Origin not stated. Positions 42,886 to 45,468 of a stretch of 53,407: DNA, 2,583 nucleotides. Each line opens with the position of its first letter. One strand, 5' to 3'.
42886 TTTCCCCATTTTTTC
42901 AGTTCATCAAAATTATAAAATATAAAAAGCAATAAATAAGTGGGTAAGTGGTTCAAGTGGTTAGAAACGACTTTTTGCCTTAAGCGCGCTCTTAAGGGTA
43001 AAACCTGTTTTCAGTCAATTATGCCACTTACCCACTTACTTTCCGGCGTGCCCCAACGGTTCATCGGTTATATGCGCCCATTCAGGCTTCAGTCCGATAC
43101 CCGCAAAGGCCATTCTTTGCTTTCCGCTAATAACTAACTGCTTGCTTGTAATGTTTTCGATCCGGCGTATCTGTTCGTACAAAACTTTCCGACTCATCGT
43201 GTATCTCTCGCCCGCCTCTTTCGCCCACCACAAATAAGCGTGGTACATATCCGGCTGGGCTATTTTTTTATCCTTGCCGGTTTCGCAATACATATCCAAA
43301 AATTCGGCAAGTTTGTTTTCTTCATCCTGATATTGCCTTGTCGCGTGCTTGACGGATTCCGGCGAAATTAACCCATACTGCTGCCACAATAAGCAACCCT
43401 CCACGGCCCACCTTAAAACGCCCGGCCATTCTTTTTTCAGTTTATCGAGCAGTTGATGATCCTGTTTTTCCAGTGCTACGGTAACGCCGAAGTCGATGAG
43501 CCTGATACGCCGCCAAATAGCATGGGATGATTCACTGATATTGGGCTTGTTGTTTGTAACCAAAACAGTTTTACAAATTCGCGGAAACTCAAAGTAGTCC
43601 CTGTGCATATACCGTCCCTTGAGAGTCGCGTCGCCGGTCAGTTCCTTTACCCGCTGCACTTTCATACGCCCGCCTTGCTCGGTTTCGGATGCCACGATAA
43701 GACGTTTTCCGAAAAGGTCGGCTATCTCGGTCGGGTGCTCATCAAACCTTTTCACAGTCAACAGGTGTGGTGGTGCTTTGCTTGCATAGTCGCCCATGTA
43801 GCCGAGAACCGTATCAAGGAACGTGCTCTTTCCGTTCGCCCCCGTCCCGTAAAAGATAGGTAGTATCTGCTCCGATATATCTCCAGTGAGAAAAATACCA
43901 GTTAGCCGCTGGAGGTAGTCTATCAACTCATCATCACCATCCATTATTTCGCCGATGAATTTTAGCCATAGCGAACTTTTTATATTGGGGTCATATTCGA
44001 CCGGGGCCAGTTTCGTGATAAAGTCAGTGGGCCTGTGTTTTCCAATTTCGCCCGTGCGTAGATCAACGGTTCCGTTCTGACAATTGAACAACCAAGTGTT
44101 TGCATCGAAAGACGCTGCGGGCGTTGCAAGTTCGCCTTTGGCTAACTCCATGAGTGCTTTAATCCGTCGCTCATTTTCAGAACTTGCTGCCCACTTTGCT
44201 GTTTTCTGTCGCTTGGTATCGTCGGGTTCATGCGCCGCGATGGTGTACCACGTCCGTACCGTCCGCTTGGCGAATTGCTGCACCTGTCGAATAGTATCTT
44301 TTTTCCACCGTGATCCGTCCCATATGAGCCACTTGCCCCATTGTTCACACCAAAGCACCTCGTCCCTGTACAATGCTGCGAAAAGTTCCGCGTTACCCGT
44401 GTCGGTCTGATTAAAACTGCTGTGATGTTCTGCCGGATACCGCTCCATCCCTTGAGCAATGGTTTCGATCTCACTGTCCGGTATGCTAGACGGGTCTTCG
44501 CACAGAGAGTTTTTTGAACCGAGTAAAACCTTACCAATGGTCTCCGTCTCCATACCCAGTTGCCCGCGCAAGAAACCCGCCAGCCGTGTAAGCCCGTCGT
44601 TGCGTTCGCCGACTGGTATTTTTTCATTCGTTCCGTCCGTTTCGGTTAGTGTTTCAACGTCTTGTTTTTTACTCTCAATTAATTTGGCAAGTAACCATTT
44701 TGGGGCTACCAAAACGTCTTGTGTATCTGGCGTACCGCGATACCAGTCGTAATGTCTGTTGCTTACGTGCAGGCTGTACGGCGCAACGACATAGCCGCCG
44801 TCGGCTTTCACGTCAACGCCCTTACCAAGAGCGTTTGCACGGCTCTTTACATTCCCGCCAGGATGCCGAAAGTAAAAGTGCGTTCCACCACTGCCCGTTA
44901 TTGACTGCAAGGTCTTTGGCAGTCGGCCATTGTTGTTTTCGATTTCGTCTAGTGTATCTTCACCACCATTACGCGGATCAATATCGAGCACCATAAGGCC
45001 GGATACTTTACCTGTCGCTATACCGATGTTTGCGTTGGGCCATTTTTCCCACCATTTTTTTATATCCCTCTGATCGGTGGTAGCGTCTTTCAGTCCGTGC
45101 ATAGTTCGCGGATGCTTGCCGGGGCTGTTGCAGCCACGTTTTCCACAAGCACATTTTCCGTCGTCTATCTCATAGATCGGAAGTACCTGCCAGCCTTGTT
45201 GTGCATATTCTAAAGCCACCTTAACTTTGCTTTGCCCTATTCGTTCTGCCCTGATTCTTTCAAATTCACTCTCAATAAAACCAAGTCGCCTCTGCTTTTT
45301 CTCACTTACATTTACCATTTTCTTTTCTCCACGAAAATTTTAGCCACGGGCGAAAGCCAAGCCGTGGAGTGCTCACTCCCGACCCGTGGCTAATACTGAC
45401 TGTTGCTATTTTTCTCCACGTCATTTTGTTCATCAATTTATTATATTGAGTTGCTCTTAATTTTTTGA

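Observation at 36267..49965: comM split exactly after Walker A by a 13.7-kb island with a large serine recombinase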

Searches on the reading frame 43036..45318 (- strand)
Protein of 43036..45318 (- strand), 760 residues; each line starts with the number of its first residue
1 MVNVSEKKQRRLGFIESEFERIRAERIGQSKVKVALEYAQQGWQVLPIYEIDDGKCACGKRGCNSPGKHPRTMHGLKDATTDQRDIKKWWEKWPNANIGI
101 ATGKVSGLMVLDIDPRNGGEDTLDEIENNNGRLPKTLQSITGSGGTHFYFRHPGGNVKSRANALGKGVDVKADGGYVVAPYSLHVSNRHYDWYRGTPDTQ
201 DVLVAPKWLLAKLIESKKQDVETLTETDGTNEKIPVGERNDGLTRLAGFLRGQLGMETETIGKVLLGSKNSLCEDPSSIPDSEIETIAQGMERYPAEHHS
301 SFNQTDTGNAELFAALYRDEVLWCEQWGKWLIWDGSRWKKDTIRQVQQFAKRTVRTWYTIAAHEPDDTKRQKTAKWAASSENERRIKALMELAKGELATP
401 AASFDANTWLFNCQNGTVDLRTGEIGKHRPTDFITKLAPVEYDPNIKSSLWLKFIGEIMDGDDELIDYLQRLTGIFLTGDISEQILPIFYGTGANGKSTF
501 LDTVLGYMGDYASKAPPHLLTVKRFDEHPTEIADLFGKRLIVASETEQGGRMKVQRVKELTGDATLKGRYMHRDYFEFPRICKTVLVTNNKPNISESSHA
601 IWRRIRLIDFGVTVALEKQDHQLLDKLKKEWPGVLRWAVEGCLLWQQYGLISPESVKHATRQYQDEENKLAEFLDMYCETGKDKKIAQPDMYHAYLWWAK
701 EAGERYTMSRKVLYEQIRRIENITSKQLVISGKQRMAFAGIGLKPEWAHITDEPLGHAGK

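Call 9: search_protein_families(library=pfam, proteins=[window:43036-45318:-], max_evalue=0.01)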
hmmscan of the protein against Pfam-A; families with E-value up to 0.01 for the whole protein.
window:43036-45318:- (760 aa): 4 families
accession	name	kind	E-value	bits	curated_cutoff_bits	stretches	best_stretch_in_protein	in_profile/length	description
PF09250.16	Prim-Pol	-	8.6e-48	163.2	22.8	1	35-208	1-158/158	Bifunctional DNA primase/polymerase, N-terminal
PF08706.16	D5_N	-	1e-32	113.9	22.4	1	310-459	1-144/145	D5 N terminal like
PF19263.5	DUF5906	-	2.1e-12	48.1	27.6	1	489-604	1-114/114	Family of unknown function (DUF5906)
PF03288.22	Pox_D5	-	0.0019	19.1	21.4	1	666-721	2-57/86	Poxvirus D5 protein-like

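Call 11: search_protein_families(library=ncbifam, proteins=[window:43036-45318:-], max_evalue=0.001)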
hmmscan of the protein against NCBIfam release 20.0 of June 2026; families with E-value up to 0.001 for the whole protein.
window:43036-45318:- (760 aa): 3 families
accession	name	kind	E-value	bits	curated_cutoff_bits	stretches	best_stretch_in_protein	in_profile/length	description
NF005477.0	PRK07078.1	subfamily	5e-108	362.2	1014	1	295-747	312-749/759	hypothetical protein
NF011296.0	PRK14709.1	subfamily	3.9e-104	348.9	613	1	305-746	35-462/469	hypothetical protein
TIGR01613.1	primase_Cterm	subfamily_domain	1.1e-81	274.1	108.7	1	410-709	2-301/304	phage/plasmid primase, P4 family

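Call 47: find_related_loci(query=window:43036-45318:-, collection=viral_contigs, flank=10000)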
Query window:43036-45318:- (760 aa) in viral_contigs; peptide patterns used: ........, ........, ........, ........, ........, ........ (x = any residue, [..] = any of these).
1 stretches matched a pattern; 1 encode a relative of the query (tblastn E <= 1e-3); 1 distinct loci.
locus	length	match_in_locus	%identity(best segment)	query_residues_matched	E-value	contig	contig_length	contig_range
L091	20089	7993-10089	37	21-746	4e-131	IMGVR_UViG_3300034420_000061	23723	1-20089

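Call 71: find_homologous_proteins(query=window:43036-45318:-, max_evalue=1e-30)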
Query window:43036-45318:- (760 aa): 2734 proteins with E <= 1e-30 among 8000 candidates; the best 120 are listed.
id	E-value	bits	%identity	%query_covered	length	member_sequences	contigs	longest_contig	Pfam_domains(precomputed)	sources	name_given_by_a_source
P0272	0.0e+0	1786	100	100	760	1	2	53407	PF19263.6,PF09250.17,PF08706.17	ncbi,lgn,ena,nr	ncbi:MAG: bifunctional DNA primase/polymerase [Phycisphaerae bacterium]|nr:bifunctional DNA primase/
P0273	5.2e-199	681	50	59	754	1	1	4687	PF19263.6,PF09250.17,PF08706.17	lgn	-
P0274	7.4e-196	671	45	94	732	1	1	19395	PF19263.6,PF09250.17,PF08706.17,PF08708.17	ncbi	-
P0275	2.9e-193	662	43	96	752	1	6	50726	PF19263.6,PF09250.17,PF08706.17,PF08708.17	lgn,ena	-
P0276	1.3e-181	624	44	88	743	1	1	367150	PF19263.6,PF09250.17,PF08706.17,PF03288.23,PF08708.17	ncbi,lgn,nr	ncbi:MAG: DNA primase [Firmicutes bacterium]|nr:DNA primase [Bacillota bacterium]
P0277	5.2e-178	612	44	89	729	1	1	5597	PF19263.6,PF09250.17,PF08706.17,PF03288.23,PF08708.17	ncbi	-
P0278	5.1e-177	609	43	89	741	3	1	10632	PF19263.6,PF09250.17,PF08706.17,PF03288.23,PF08708.17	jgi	-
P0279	8.6e-177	608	42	95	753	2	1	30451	PF19263.6,PF09250.17,PF08706.17,PF03288.23,PF08708.17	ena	-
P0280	4.8e-176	605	44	90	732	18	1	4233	PF19263.6,PF09250.17,PF08706.17,PF03288.23,PF08708.17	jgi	-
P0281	7.8e-176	605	44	88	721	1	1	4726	PF19263.6,PF09250.17,PF08706.17,PF03288.23,PF08708.17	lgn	-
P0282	3.3e-175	603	44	91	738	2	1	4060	PF19263.6,PF09250.17,PF08706.17,PF03288.23,PF08708.17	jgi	-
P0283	3.3e-174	599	43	94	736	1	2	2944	PF19263.6,PF09250.17,PF08706.17,PF03288.23,PF08708.17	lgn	-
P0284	9.8e-173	594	44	92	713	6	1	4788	PF19263.6,PF09250.17,PF08706.17,PF03288.23,PF08708.17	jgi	-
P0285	1.1e-172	594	46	58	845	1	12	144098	PF22763.2,PF19263.6,PF09250.17,PF08706.17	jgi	jgi:putative DNA primase/helicase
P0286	8.0e-172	591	42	90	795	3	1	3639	PF19263.6,PF09250.17,PF08706.17,PF03288.23,PF08708.17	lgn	-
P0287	2.5e-170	587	42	90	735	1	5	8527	PF19263.6,PF09250.17,PF08706.17,PF08708.17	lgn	-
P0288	2.5e-170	587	43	91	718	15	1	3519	PF19263.6,PF09250.17,PF08706.17,PF03288.23,PF08708.17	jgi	-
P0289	2.6e-170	586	43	91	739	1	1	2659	PF19263.6,PF09250.17,PF08706.17,PF03288.23,PF08708.17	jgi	jgi:putative DNA primase/helicase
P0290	6.4e-169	582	42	90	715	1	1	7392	PF19263.6,PF09250.17,PF08706.17,PF03288.23,PF08708.17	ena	-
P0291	1.1e-168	581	42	89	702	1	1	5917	PF19263.6,PF09250.17,PF08706.17,PF08708.17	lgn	-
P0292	1.9e-168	580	41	89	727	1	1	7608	PF19263.6,PF09250.17,PF08706.17,PF08708.17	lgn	-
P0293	6.3e-168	579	41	90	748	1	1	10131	PF19263.6,PF09250.17,PF08706.17,PF08708.17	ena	-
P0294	8.2e-168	578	41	93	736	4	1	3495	PF19263.6,PF09250.17,PF08706.17,PF03288.23,PF08708.17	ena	-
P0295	2.0e-167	577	42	90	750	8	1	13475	PF19263.6,PF09250.17,PF08706.17,PF03288.23,PF08708.17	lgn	-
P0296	2.6e-167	577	42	90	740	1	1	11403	PF19263.6,PF09250.17,PF08706.17,PF08708.17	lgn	-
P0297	8.4e-166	572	42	91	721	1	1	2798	PF19263.6,PF09250.17,PF08706.17,PF08708.17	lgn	-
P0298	8.4e-166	572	42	89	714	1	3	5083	PF19263.6,PF09250.17,PF08706.17,PF03288.23,PF08708.17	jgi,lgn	-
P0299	2.7e-165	570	42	90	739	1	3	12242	PF19263.6,PF09250.17,PF08706.17,PF03288.23,PF08708.17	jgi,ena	-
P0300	2.2e-164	567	40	91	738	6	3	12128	PF19263.6,PF09250.17,PF08706.17,PF08708.17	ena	-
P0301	2.5e-164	567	41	89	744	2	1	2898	PF19263.6,PF09250.17,PF08706.17,PF08708.17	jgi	jgi:putative DNA primase/helicase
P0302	3.2e-164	566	46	81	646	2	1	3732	PF19263.6,PF09250.17,PF08706.17,PF03288.23,PF08708.17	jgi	jgi:putative DNA primase/helicase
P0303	4.3e-164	566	41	90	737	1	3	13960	PF19263.6,PF09250.17,PF08706.17,PF08708.17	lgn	-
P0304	1.2e-163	564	41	95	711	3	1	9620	PF19263.6,PF09250.17,PF08706.17,PF08708.17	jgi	jgi:putative DNA primase/helicase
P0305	4.2e-163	563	41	90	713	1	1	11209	PF19263.6,PF09250.17,PF08706.17,PF08708.17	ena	-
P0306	9.9e-163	561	42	89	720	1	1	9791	PF19263.6,PF09250.17,PF08706.17,PF03288.23,PF08708.17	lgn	-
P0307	2.3e-162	560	41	92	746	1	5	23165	PF19263.6,PF09250.17,PF08706.17,PF03288.23,PF08708.17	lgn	-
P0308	7.3e-162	559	41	89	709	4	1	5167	PF19263.6,PF09250.17,PF08706.17,PF03288.23,PF08708.17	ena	-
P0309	1.9e-161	557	41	89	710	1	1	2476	PF19263.6,PF09250.17,PF08706.17,PF03288.23,PF08708.17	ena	-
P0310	5.5e-161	556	41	94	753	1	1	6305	PF19263.6,PF09250.17,PF08706.17,PF08708.17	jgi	jgi:putative DNA primase/helicase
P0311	2.8e-160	553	41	89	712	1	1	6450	PF19263.6,PF09250.17,PF08706.17,PF03288.23,PF08708.17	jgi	jgi:putative DNA primase/helicase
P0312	1.0e-159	551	40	93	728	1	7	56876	PF19263.6,PF09250.17,PF08706.17,PF08708.17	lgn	-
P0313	1.2e-159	551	41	90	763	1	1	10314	PF19263.6,PF09250.17,PF08706.17,PF03288.23,PF08708.17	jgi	jgi:putative DNA primase/helicase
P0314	8.6e-159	548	40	94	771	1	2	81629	PF19263.6,PF09250.17,PF08706.17,PF08708.17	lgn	-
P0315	7.0e-158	545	44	55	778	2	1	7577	PF19263.6,PF09250.17,PF08706.17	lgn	-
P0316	9.0e-158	545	40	89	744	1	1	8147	PF19263.6,PF09250.17,PF08706.17,PF03288.23,PF08708.17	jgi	jgi:putative DNA primase/helicase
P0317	2.2e-157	544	40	94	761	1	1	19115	PF19263.6,PF09250.17,PF08706.17,PF03288.23,PF08708.17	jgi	jgi:putative DNA primase/helicase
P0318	2.5e-156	540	41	86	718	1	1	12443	PF19263.6,PF09250.17,PF08706.17,PF08708.17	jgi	jgi:putative DNA primase/helicase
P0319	2.7e-156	540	40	90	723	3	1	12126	PF19263.6,PF09250.17,PF08706.17,PF03288.23,PF08708.17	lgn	-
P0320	2.7e-156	540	38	90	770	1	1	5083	PF19263.6,PF09250.17,PF08706.17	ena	-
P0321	5.1e-156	539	42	89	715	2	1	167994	PF19263.6,PF09250.17,PF08706.17,PF08708.17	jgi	jgi:putative DNA primase/helicase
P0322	8.8e-156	538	41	88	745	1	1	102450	PF19263.6,PF09250.17,PF08706.17,PF03288.23,PF08708.17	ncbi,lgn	-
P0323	1.0e-155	538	39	90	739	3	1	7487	PF19263.6,PF09250.17,PF08706.17,PF03288.23,PF08708.17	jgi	jgi:putative DNA primase/helicase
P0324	2.0e-155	537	39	92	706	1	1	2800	PF19263.6,PF09250.17,PF08706.17,PF03288.23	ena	-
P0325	2.7e-155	537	40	92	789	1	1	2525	PF09250.17,PF08706.17,PF03288.23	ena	-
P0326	2.8e-155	537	41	90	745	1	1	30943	PF19263.6,PF09250.17,PF08706.17,PF03288.23,PF08708.17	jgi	jgi:putative DNA primase/helicase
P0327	3.7e-155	536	40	93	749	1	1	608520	PF19263.6,PF09250.17,PF08706.17,PF08708.17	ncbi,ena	-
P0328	5.2e-155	536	39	94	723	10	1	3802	PF19263.6,PF09250.17,PF08706.17,PF08708.17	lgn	-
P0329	1.2e-154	535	39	90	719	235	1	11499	PF19263.6,PF09250.17,PF08706.17,PF08708.17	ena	-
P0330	2.0e-154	534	42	84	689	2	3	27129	PF19263.6,PF09250.17,PF08706.17,PF03288.23,PF08708.17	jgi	-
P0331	2.5e-154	534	38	88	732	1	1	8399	PF19263.6,PF09250.17,PF08706.17,PF08708.17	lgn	-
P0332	3.7e-154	533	40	89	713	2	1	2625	PF19263.6,PF09250.17,PF08706.17,PF08708.17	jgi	-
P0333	4.2e-154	533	39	91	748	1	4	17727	PF19263.6,PF09250.17,PF08706.17,PF03288.23,PF08708.17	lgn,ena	-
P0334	4.8e-154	533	38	89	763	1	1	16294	PF19263.6,PF09250.17,PF08706.17,PF03288.23,PF08708.17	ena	-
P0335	7.1e-154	532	42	89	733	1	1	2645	PF19263.6,PF09250.17,PF08706.17,PF08708.17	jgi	jgi:putative DNA primase/helicase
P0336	9.1e-154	532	40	91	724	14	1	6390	PF19263.6,PF09250.17,PF08706.17,PF03288.23,PF08708.17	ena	-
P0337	1.0e-153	532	39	94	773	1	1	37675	PF19263.6,PF09250.17,PF08706.17,PF08708.17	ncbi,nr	ncbi:MAG: phage/plasmid primase, P4 family [Desulfosporosinus sp.]|nr:phage/plasmid primase, P4 fami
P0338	1.2e-153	531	41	84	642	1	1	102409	PF19263.6,PF09250.17,PF08706.17,PF08708.17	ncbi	-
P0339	1.4e-153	531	40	90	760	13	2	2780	PF19263.6,PF09250.17,PF08706.17,PF03288.23,PF08708.17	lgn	-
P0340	2.0e-153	531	39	94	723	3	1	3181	PF19263.6,PF09250.17,PF08706.17,PF03288.23,PF08708.17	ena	-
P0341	2.1e-153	531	40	90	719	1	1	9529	PF19263.6,PF09250.17,PF08706.17,PF03288.23,PF08708.17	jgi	jgi:putative DNA primase/helicase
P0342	3.0e-153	530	40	89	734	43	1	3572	PF19263.6,PF09250.17,PF08706.17,PF08708.17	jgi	jgi:putative DNA primase/helicase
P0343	9.1e-153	528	40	90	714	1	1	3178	PF19263.6,PF09250.17,PF08706.17,PF03288.23,PF08708.17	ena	-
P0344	1.7e-152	528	39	94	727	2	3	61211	PF19263.6,PF09250.17,PF08706.17,PF08708.17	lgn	-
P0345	2.2e-152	527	38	90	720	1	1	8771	PF19263.6,PF09250.17,PF08706.17,PF08708.17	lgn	-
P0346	2.6e-152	527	39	93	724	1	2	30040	PF09250.17,PF08706.17,PF08708.17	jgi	-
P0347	3.2e-152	527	39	94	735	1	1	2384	PF09250.17,PF08706.17,PF03288.23,PF08708.17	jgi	jgi:putative DNA primase/helicase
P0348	3.2e-152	527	38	90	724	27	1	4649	PF19263.6,PF09250.17,PF08706.17,PF08708.17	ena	-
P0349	3.3e-152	527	39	89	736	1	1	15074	PF19263.6,PF09250.17,PF08706.17,PF03288.23,PF08708.17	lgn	-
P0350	4.6e-152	526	39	89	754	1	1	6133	PF19263.6,PF09250.17,PF08706.17,PF08708.17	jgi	jgi:putative DNA primase/helicase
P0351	4.9e-152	526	38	91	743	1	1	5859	PF19263.6,PF09250.17,PF08706.17,PF08708.17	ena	-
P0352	5.2e-152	526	39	90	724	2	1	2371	PF19263.6,PF09250.17,PF08706.17,PF08708.17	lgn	-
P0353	5.7e-152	526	39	90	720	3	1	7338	PF19263.6,PF09250.17,PF08706.17,PF08708.17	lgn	-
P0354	7.2e-152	525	40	89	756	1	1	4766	PF19263.6,PF09250.17,PF08706.17,PF03288.23,PF08708.17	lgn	-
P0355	8.3e-152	525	38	93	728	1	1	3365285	PF19263.6,PF09250.17,PF08706.17,PF08708.17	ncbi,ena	-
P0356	1.7e-151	524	40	89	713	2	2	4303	PF19263.6,PF09250.17,PF08706.17,PF03288.23,PF08708.17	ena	-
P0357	1.8e-151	524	39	88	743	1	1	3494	PF19263.6,PF09250.17,PF08706.17,PF08708.17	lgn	-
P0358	7.8e-151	522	39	93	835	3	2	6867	PF19263.6,PF09250.17,PF08706.17,PF03288.23,PF08708.17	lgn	-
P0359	1.2e-150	521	39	90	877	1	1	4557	PF19263.6,PF09250.17,PF08706.17,PF08708.17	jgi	jgi:putative DNA primase/helicase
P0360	2.6e-150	520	39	90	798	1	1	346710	PF19263.6,PF09250.17,PF08706.17,PF08708.17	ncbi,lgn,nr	ncbi:MAG: DNA primase [Firmicutes bacterium]|nr:DNA primase [Bacillota bacterium]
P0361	3.3e-150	520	38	94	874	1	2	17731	PF19263.6,PF09250.17,PF08706.17,PF03288.23,PF08708.17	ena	-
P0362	3.6e-150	520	40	88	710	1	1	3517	PF19263.6,PF09250.17,PF08706.17,PF08708.17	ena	-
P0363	4.8e-149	516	40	89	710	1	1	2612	PF19263.6,PF09250.17,PF08706.17,PF03288.23,PF08708.17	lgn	-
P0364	1.0e-148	515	39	87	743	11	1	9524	PF19263.6,PF09250.17,PF08706.17,PF08708.17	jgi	jgi:putative DNA primase/helicase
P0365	1.4e-148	515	39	91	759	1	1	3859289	PF19263.6,PF09250.17,PF08706.17,PF03288.23,PF08708.17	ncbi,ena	-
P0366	2.0e-148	514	38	96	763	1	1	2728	PF19263.6,PF09250.17,PF08706.17,PF08708.17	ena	-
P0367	2.6e-148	514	38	93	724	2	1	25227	PF19263.6,PF09250.17,PF08706.17,PF03288.23,PF08708.17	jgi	-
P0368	3.2e-148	513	39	90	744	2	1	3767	PF19263.6,PF09250.17,PF08706.17,PF08708.17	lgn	-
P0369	3.7e-148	513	39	89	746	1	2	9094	PF19263.6,PF09250.17,PF08706.17,PF03288.23,PF08708.17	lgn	-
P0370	6.2e-148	512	38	90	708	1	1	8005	PF19263.6,PF09250.17,PF08706.17,PF08708.17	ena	-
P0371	6.3e-148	512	38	90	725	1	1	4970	PF19263.6,PF09250.17,PF08706.17,PF08708.17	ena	-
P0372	8.3e-148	512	39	90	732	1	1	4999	PF19263.6,PF09250.17,PF08706.17,PF08708.17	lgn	-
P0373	9.5e-148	512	38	89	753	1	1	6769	PF19263.6,PF09250.17,PF08706.17,PF08708.17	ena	-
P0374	1.4e-147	511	39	89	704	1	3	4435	PF19263.6,PF09250.17,PF08706.17,PF03288.23,PF08708.17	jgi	jgi:putative DNA primase/helicase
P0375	2.9e-147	510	38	90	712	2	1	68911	PF19263.6,PF09250.17,PF08706.17,PF08708.17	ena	-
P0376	3.3e-147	510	38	91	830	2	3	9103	PF19263.6,PF09250.17,PF08706.17,PF03288.23,PF08708.17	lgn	-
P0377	3.5e-147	510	41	82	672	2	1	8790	PF19263.6,PF09250.17,PF08706.17,PF03288.23,PF08708.17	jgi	-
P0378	4.0e-147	510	38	94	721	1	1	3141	PF19263.6,PF09250.17,PF08706.17,PF03288.23,PF08708.17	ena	-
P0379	4.0e-147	510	40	89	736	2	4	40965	PF19263.6,PF09250.17,PF08706.17,PF08708.17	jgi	jgi:putative DNA primase/helicase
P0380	9.9e-147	508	39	59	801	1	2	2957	PF09250.17,PF08706.17,PF03288.23,PF08708.17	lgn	-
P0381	1.2e-146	508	37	90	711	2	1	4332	PF19263.6,PF09250.17,PF08706.17,PF08708.17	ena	-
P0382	1.4e-146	508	37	95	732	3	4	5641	PF19263.6,PF09250.17,PF08706.17,PF08708.17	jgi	jgi:putative DNA primase/helicase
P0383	1.6e-146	508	40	88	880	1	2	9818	PF19263.6,PF09250.17,PF08706.17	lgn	-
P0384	2.5e-146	507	39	93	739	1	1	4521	PF19263.6,PF09250.17,PF13476.13,PF08706.17,PF03288.23,PF08708.17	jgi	jgi:putative DNA primase/helicase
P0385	3.5e-146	507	39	89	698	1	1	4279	PF09250.17,PF08706.17,PF03288.23,PF08708.17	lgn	-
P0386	5.1e-146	506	39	88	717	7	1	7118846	PF19263.6,PF09250.17,PF08706.17,PF08708.17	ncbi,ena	-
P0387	5.9e-146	506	39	93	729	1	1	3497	PF19263.6,PF09250.17,PF08706.17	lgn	-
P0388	8.5e-146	505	37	91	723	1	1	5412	PF19263.6,PF09250.17,PF08706.17,PF03288.23,PF08708.17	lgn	-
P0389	1.4e-145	505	37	94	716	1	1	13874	PF19263.6,PF09250.17,PF08706.17,PF08708.17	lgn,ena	-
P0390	1.5e-145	505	40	91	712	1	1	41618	PF19263.6,PF09250.17,PF08706.17,PF08708.17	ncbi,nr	ncbi:MAG: phage/plasmid primase, P4 family [Nitrospira sp.]|nr:phage/plasmid primase, P4 family [Nit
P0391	1.5e-145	505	40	89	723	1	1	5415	PF19263.6,PF09250.17,PF08706.17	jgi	jgi:putative DNA primase/helicase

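Call 74: find_encoding_contigs(protein=P0272, flank=10000, max_places=10)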
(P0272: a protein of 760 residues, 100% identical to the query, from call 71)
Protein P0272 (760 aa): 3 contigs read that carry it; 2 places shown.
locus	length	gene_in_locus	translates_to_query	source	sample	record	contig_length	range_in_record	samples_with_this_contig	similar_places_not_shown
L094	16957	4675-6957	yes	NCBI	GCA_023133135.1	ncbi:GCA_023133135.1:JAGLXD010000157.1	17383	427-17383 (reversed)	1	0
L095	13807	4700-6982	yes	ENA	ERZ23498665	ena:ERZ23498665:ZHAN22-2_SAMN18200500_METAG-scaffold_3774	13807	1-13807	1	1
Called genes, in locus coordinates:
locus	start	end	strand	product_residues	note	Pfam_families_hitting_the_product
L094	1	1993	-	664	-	PF00239:Resolvase, PF07508:Recombinase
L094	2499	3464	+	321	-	-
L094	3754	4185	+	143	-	-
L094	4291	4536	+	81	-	-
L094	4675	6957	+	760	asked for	PF09250:Prim-Pol, PF08706:D5_N, PF19263:DUF5906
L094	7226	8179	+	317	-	-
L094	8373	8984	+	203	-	PF00239:Resolvase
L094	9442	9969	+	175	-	PF14550:Peptidase_S78_2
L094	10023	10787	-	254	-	PF02163:Peptidase_M50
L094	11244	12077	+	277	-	PF00565:SNase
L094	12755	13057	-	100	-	-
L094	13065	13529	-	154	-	-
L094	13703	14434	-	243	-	PF13541:ChlI, PF01078:Mg_chelatase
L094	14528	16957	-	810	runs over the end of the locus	PF13360:PQQ_2 (faint)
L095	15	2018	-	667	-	PF00239:Resolvase, PF07508:Recombinase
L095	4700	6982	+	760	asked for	PF09250:Prim-Pol, PF08706:D5_N, PF19263:DUF5906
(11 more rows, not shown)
